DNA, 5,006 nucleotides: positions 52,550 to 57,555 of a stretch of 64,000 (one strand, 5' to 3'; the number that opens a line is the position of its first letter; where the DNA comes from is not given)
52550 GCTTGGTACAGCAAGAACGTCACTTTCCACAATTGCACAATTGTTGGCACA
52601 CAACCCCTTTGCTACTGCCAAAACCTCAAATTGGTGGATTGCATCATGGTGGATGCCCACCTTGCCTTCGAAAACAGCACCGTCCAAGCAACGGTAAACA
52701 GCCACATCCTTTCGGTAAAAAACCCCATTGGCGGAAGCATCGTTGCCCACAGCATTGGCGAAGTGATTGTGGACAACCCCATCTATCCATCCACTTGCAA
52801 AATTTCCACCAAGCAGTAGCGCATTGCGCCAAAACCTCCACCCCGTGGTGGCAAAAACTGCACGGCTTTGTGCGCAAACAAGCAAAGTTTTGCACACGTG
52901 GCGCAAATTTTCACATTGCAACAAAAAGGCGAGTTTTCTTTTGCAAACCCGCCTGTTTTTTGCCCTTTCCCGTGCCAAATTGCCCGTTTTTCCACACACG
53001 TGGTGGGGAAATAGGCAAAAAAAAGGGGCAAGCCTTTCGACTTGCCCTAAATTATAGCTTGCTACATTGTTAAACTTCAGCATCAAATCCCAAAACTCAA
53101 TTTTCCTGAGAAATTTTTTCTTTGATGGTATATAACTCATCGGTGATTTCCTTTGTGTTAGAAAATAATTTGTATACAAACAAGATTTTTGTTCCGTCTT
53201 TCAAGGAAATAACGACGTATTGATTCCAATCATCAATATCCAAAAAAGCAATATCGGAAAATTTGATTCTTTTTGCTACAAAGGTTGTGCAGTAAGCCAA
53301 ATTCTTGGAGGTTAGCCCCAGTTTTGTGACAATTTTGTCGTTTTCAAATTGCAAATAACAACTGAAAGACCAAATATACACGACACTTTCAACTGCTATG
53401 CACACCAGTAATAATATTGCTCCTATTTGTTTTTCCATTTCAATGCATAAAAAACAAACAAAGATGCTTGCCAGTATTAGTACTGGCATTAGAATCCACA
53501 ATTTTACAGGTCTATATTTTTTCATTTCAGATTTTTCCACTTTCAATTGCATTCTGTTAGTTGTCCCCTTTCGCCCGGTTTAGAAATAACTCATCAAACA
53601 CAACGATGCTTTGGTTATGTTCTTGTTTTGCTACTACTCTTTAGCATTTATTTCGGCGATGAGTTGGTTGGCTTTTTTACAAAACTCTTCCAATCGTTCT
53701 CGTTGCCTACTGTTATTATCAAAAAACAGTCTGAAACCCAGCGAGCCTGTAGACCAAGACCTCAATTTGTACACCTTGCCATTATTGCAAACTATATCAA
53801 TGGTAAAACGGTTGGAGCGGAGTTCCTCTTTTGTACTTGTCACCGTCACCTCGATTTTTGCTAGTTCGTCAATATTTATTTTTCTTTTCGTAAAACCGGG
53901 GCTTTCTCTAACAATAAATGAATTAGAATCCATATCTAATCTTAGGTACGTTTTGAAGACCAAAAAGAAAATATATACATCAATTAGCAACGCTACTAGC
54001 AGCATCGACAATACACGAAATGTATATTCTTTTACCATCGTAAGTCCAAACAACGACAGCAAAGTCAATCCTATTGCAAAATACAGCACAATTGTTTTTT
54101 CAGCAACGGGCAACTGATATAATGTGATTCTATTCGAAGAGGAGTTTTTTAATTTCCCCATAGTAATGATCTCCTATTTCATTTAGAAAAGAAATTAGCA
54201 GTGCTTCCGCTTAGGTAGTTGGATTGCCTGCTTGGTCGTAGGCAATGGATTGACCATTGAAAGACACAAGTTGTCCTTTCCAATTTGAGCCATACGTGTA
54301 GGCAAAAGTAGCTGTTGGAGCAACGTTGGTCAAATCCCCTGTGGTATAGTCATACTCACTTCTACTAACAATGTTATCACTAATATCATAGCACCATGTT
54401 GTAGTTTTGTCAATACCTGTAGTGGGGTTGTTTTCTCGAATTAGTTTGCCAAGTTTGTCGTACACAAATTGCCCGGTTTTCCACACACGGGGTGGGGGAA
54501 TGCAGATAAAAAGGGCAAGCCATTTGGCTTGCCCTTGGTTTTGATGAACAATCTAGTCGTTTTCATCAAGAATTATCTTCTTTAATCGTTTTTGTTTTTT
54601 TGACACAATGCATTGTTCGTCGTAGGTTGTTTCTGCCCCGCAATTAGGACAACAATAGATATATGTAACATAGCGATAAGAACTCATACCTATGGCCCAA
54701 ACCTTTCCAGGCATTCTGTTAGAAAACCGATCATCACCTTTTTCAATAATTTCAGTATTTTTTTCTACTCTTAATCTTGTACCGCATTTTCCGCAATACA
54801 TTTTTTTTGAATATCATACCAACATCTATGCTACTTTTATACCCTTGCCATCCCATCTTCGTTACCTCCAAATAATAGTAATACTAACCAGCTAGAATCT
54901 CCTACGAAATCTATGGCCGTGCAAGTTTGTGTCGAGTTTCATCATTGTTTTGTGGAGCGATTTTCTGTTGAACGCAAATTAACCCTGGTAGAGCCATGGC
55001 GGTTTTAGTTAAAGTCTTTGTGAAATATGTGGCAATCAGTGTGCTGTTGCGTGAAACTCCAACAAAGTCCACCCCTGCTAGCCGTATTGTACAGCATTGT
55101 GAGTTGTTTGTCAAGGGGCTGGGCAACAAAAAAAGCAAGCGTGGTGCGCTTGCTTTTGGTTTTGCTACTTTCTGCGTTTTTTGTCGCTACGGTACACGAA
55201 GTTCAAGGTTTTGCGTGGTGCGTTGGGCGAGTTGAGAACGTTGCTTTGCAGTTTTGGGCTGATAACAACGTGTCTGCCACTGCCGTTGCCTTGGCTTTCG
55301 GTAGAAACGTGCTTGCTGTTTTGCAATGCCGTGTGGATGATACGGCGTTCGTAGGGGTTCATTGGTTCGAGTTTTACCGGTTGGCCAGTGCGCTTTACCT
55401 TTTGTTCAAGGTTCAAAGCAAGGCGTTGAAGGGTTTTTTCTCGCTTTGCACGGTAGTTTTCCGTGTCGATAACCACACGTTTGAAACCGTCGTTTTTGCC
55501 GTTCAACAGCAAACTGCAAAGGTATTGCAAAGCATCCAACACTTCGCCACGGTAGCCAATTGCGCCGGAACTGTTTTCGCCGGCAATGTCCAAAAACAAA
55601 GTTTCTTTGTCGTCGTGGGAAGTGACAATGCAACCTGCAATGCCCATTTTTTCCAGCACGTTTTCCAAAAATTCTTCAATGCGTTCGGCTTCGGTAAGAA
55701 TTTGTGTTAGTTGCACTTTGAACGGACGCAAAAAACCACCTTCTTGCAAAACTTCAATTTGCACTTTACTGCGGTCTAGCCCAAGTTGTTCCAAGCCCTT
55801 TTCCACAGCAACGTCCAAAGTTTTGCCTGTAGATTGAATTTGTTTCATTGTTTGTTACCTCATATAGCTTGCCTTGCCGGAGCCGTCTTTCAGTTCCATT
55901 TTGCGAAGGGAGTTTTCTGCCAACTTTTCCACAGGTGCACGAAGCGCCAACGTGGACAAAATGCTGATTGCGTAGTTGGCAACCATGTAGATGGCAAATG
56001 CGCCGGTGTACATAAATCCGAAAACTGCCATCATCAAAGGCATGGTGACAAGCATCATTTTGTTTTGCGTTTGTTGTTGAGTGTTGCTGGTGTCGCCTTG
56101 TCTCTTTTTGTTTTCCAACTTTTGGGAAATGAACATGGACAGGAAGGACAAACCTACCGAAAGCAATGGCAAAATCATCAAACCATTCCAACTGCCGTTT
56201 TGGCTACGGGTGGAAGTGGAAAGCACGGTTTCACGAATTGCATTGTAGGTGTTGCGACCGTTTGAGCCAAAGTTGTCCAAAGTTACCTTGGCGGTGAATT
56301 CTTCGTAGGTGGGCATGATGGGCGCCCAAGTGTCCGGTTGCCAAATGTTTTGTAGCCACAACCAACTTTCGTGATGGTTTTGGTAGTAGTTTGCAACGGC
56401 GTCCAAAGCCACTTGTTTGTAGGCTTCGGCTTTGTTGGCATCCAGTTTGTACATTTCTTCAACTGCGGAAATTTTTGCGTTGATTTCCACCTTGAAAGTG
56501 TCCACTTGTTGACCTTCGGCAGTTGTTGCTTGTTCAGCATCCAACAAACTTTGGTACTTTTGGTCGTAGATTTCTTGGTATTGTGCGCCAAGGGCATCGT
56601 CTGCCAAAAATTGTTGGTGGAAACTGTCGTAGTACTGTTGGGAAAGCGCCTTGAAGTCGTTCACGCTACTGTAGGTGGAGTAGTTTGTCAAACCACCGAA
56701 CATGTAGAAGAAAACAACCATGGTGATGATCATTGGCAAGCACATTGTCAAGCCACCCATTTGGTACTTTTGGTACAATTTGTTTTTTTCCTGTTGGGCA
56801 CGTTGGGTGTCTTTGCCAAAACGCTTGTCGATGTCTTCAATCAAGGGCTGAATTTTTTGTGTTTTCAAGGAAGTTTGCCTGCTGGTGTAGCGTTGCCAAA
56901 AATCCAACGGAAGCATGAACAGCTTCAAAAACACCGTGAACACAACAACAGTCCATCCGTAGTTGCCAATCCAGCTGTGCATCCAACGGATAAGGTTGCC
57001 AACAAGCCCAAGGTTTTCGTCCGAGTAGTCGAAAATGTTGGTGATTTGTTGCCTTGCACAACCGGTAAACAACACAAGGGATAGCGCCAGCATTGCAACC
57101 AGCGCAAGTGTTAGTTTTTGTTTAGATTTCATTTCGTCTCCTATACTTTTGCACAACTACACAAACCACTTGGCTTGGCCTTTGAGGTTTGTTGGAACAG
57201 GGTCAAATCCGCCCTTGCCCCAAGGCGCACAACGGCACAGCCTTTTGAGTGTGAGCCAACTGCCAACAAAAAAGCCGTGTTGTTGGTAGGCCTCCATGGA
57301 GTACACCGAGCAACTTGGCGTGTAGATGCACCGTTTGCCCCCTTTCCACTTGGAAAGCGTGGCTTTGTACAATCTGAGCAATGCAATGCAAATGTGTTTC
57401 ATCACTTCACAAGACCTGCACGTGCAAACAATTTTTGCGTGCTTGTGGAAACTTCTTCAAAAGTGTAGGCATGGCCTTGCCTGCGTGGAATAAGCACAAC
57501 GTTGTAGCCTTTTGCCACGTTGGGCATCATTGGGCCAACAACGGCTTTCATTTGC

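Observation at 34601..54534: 259-bp inverted repeats (junction element + RHS fragment) bracket a 19.4-kb segment holding dnaA and a tyrosine recombinase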

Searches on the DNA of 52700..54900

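Call 59: search_rna_families(source=window, start=52700, end=54900, threshold=evalue, max_evalue=1)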
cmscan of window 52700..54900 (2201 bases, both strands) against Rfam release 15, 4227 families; matches with E-value up to 1: 4.
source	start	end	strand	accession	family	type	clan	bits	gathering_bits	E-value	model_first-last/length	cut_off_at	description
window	52949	53054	+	RF00417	SNORA56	Gene; snRNA; snoRNA; HACA-box;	CL00039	22.9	80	0.12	1-129/129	no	Small nucleolar RNA SNORA56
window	53986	54061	-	RF00211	SNORD35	Gene; snRNA; snoRNA; CD-box;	CL00056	22.7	36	0.047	1-88/88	no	Small nucleolar RNA SNORD35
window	52925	53077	-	RF04180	BTnc231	Gene; sRNA;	-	20.5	80.4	0.29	1-154/154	no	Bacteroides sRNA BTnc231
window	54478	54545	+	RF02377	SurA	Gene; sRNA;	-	14.2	100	0.74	1-279/279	no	SurA sRNA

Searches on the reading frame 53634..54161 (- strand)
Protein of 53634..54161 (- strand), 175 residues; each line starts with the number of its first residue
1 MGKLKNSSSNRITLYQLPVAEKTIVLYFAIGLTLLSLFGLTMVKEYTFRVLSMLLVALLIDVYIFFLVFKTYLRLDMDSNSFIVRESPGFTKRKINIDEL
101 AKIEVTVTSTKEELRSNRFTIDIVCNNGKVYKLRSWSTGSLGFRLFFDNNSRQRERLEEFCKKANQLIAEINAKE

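Call 8: search_protein_families(library=pfam, proteins=[window:53634-54161:-], max_evalue=0.01)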
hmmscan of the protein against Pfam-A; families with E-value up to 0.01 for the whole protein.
window:53634-54161:- (175 aa): 1 family
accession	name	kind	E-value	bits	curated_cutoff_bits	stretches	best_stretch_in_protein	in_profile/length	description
PF17255.8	EbsA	-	0.00016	22.5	25.9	1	23-109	14-96/133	EbsA-like protein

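Call 20: find_encoding_contigs(protein=window:53634-54161:-, flank=10000, max_places=10)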
Protein window:53634-54161:- (175 aa): 11 contigs read that carry it; 8 places shown.
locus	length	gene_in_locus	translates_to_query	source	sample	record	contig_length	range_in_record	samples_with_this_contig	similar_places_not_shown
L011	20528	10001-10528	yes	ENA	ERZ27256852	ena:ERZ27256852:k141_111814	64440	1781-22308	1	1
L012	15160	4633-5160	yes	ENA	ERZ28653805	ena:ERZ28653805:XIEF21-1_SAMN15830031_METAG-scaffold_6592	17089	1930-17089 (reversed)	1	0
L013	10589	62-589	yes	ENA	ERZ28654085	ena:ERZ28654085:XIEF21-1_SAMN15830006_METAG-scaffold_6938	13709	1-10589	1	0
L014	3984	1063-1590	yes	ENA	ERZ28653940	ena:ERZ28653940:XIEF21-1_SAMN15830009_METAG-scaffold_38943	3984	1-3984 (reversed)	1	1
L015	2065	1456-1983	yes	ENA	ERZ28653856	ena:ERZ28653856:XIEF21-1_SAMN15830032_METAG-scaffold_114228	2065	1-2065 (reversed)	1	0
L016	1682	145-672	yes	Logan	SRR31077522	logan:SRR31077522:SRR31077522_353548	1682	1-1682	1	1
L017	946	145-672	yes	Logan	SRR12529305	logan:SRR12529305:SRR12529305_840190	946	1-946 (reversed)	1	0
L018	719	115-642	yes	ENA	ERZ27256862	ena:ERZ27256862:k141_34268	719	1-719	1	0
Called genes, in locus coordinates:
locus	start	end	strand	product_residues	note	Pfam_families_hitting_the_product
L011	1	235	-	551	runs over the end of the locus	PF02878:PGM_PMM_I, PF02879:PGM_PMM_II, PF02880:PGM_PMM_III, PF00408:PGM_PMM_IV (weak)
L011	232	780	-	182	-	-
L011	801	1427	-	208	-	PF10502:Peptidase_S26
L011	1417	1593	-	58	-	PF06107:DUF951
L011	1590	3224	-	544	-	-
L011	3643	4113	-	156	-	PF02590:SPOUT_MTase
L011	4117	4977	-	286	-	PF02517:Rce1-like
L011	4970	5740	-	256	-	PF23023:Anti-Pycsar_Apyc1, PF00753:Lactamase_B, PF12706:Lactamase_B_2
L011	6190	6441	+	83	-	-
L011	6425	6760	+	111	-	PF00825:Ribonuclease_P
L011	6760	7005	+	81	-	PF01809:YidD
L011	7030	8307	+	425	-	PF02096:60KD_IMP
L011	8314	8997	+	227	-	PF14804:Jag_N, PF13083:KH_KhpA-B, PF01424:R3H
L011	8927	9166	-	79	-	-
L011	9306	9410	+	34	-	-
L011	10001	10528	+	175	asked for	-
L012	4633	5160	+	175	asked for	-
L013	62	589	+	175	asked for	-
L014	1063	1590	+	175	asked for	-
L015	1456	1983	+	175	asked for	-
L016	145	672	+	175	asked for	-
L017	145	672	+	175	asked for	-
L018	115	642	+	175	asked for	-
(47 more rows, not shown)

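Call 23: search_protein_families(library=ncbifam, proteins=[window:53634-54161:-], max_evalue=0.001)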
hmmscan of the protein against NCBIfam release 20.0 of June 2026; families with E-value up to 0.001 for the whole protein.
window:53634-54161:- (175 aa): 0 families

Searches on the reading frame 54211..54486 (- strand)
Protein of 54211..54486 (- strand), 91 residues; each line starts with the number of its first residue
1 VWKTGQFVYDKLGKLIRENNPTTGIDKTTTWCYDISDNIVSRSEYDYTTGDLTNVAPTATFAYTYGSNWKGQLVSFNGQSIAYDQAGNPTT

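Call 8: search_protein_families(library=pfam, proteins=[window:54211-54486:-], max_evalue=0.01)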
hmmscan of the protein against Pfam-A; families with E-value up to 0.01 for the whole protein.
window:54211-54486:- (91 aa): 1 family
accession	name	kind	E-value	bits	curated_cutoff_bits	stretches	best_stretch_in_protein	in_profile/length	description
PF05593.20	RHS_repeat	-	0.00034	21.4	22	0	9-41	1-30/38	RHS Repeat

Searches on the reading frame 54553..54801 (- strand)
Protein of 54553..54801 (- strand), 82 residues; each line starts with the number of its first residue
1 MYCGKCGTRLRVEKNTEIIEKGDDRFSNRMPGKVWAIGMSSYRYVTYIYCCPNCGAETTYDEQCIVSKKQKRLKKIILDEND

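Call 8: search_protein_families(library=pfam, proteins=[window:54553-54801:-], max_evalue=0.01)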
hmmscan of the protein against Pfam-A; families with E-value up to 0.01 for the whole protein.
window:54553-54801:- (82 aa): 2 families
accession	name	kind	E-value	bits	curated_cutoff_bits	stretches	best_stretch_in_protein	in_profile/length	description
PF14353.12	CpXC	-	0.00028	21.3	25.4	0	49-73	38-62/121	CpXC protein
PF13240.11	Zn_Ribbon_1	-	0.0027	17.9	25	0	51-57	2-8/23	zinc-ribbon domain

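Call 23: search_protein_families(library=ncbifam, proteins=[window:54553-54801:-], max_evalue=0.001)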
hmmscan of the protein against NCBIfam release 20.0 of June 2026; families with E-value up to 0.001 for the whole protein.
window:54553-54801:- (82 aa): 0 families

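Call 69: find_encoding_contigs(protein=window:54553-54801:-, flank=3000, max_places=10)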
Protein window:54553-54801:- (82 aa): 10 contigs read that carry it; 7 places shown.
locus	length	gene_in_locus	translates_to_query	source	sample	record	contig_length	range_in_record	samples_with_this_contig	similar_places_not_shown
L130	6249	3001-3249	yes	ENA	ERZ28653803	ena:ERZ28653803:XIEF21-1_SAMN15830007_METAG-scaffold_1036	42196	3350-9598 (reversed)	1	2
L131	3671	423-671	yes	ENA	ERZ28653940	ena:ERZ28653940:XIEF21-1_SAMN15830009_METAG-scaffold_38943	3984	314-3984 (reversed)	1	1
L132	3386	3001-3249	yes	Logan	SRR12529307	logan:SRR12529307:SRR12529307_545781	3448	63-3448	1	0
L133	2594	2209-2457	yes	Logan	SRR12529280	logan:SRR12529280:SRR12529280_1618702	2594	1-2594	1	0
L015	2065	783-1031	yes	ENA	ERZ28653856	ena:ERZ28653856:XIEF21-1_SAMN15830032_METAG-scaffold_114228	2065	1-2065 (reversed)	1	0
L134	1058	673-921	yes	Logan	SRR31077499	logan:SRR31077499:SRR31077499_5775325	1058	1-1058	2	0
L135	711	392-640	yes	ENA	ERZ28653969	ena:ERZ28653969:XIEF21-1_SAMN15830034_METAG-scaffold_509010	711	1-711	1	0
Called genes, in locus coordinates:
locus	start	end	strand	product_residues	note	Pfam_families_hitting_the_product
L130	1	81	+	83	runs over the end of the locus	-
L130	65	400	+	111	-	PF00825:Ribonuclease_P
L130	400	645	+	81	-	PF01809:YidD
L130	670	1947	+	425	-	PF02096:60KD_IMP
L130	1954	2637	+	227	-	PF14804:Jag_N, PF13083:KH_KhpA-B, PF01424:R3H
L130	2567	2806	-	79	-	-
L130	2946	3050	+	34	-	-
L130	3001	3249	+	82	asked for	-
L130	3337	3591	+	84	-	-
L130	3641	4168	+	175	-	-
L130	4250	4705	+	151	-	-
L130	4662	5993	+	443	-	-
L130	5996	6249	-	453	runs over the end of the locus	PF11638:DnaA_N (weak), PF03969:AFG1_ATPase (faint), PF00308:Bac_DnaA, PF01695:IstB_IS21, PF00004:AAA (faint), PF08299:Bac_DnaA_C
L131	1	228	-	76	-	?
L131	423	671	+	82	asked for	-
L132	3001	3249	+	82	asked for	-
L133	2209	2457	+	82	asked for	-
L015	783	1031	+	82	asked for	-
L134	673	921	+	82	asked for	-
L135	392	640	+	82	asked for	-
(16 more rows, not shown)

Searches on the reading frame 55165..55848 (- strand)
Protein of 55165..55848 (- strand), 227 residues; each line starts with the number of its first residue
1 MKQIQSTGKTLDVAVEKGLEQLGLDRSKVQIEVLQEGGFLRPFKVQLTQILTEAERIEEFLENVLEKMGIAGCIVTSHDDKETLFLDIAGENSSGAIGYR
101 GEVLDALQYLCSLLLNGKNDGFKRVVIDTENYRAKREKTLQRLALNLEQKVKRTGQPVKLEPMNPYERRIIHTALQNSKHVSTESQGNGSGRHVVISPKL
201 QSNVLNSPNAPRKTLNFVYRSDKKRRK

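Call 8: search_protein_families(library=pfam, proteins=[window:55165-55848:-], max_evalue=0.01)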
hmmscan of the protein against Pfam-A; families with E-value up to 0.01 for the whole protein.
window:55165-55848:- (227 aa): 3 families
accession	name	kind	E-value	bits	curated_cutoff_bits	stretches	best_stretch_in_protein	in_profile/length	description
PF01424.28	R3H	-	5.1e-23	81.3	26.8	1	138-198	1-60/60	R3H domain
PF14804.11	Jag_N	-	1.2e-09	38.9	25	1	7-40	2-37/50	Jag N-terminus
PF13083.13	KH_KhpA-B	-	3.7e-09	36.8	32.1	1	56-122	3-69/73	KhpA/KhpB, KH domain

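Call 27: find_encoding_contigs(protein=window:55165-55848:-, flank=10000, max_places=10)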
Protein window:55165-55848:- (227 aa): 23 contigs read that carry it; 10 places shown.
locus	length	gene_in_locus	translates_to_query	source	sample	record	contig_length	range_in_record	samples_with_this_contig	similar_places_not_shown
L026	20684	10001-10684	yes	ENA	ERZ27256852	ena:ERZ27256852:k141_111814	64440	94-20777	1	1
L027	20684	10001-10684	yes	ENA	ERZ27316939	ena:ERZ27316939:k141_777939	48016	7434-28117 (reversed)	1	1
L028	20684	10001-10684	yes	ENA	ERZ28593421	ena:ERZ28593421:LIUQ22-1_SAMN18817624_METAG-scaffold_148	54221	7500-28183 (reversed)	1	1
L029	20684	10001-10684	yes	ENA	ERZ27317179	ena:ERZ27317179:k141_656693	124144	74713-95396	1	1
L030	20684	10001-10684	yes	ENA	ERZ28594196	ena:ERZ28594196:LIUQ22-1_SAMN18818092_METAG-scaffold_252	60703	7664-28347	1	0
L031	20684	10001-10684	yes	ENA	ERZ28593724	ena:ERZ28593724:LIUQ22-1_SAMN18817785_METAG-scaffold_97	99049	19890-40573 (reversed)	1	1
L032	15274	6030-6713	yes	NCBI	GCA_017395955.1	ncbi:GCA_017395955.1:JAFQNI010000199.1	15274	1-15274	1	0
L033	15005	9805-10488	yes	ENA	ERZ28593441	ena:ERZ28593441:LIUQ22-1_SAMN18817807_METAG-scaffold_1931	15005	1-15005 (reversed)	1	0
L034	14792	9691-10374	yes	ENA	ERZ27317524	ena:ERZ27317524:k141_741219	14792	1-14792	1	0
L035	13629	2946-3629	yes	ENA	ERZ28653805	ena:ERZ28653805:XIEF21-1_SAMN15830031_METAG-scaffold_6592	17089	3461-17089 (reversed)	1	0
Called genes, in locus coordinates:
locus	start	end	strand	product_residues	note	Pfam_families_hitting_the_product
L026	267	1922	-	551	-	PF02878:PGM_PMM_I, PF02879:PGM_PMM_II, PF02880:PGM_PMM_III, PF00408:PGM_PMM_IV (weak)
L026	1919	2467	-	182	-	-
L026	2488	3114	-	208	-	PF10502:Peptidase_S26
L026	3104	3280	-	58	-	PF06107:DUF951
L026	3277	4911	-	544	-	-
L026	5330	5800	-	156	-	PF02590:SPOUT_MTase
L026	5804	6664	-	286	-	PF02517:Rce1-like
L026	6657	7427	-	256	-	PF23023:Anti-Pycsar_Apyc1, PF00753:Lactamase_B, PF12706:Lactamase_B_2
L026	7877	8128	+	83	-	-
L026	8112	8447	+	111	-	PF00825:Ribonuclease_P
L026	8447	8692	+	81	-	PF01809:YidD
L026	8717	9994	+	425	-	PF02096:60KD_IMP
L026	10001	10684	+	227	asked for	PF14804:Jag_N, PF13083:KH_KhpA-B, PF01424:R3H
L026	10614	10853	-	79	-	-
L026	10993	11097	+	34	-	-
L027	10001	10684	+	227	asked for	PF14804:Jag_N, PF13083:KH_KhpA-B, PF01424:R3H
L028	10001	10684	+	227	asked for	PF14804:Jag_N, PF13083:KH_KhpA-B, PF01424:R3H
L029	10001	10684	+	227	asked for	PF14804:Jag_N, PF13083:KH_KhpA-B, PF01424:R3H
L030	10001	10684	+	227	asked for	PF14804:Jag_N, PF13083:KH_KhpA-B, PF01424:R3H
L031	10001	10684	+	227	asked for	PF14804:Jag_N, PF13083:KH_KhpA-B, PF01424:R3H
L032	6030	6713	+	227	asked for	PF14804:Jag_N, PF13083:KH_KhpA-B, PF01424:R3H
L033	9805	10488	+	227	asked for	PF14804:Jag_N, PF13083:KH_KhpA-B, PF01424:R3H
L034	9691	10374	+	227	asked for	PF14804:Jag_N, PF13083:KH_KhpA-B, PF01424:R3H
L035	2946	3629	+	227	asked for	PF14804:Jag_N, PF13083:KH_KhpA-B, PF01424:R3H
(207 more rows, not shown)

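Call 68: list_cluster_members(proteins=[window:55165-55848:-, window:35323-36171:+])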
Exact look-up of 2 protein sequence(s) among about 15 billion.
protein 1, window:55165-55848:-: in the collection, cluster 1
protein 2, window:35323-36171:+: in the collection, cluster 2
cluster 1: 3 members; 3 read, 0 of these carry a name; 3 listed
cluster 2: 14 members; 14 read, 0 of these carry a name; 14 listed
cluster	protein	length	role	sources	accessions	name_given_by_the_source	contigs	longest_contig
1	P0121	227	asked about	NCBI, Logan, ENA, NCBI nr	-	-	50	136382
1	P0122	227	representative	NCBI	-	-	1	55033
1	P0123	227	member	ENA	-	-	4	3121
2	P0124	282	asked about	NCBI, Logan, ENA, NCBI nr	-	-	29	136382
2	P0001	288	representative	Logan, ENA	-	-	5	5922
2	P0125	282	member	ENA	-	-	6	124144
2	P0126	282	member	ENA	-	-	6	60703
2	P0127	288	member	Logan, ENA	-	-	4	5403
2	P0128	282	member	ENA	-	-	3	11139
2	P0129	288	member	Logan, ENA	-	-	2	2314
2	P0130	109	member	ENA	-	-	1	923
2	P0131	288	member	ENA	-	-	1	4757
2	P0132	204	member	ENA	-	-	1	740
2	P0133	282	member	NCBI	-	-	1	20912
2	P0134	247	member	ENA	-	-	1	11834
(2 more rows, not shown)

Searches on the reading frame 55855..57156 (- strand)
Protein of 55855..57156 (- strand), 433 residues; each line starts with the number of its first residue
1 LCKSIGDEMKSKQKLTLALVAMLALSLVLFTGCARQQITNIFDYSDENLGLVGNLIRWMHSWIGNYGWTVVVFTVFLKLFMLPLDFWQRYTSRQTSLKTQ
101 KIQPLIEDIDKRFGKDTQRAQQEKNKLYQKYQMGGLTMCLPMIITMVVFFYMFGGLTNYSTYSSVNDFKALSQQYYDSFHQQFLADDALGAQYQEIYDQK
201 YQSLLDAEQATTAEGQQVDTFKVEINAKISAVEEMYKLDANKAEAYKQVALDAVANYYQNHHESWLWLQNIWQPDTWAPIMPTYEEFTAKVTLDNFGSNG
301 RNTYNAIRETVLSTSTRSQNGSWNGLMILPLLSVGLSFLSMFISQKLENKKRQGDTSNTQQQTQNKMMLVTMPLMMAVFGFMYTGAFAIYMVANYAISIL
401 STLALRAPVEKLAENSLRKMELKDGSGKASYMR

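Call 8: search_protein_families(library=pfam, proteins=[window:55855-57156:-], max_evalue=0.01)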
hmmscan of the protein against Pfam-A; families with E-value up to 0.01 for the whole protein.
window:55855-57156:- (433 aa): 1 family
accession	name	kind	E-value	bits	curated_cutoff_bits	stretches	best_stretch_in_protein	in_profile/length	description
PF02096.25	60KD_IMP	-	6e-26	91.8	35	1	66-405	1-161/163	60Kd inner membrane protein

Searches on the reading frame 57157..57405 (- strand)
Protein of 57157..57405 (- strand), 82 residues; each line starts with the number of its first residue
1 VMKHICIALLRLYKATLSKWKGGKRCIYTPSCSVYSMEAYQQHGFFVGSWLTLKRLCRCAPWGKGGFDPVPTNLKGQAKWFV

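Call 9: search_protein_families(library=pfam, proteins=[window:57157-57405:-], max_evalue=0.01)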
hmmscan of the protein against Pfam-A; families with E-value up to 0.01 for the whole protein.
window:57157-57405:- (82 aa): 1 family
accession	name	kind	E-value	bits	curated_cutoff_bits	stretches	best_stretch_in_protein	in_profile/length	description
PF01809.23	YidD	-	7.9e-26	90.1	27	1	3-70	1-67/67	Putative membrane protein insertion efficiency factor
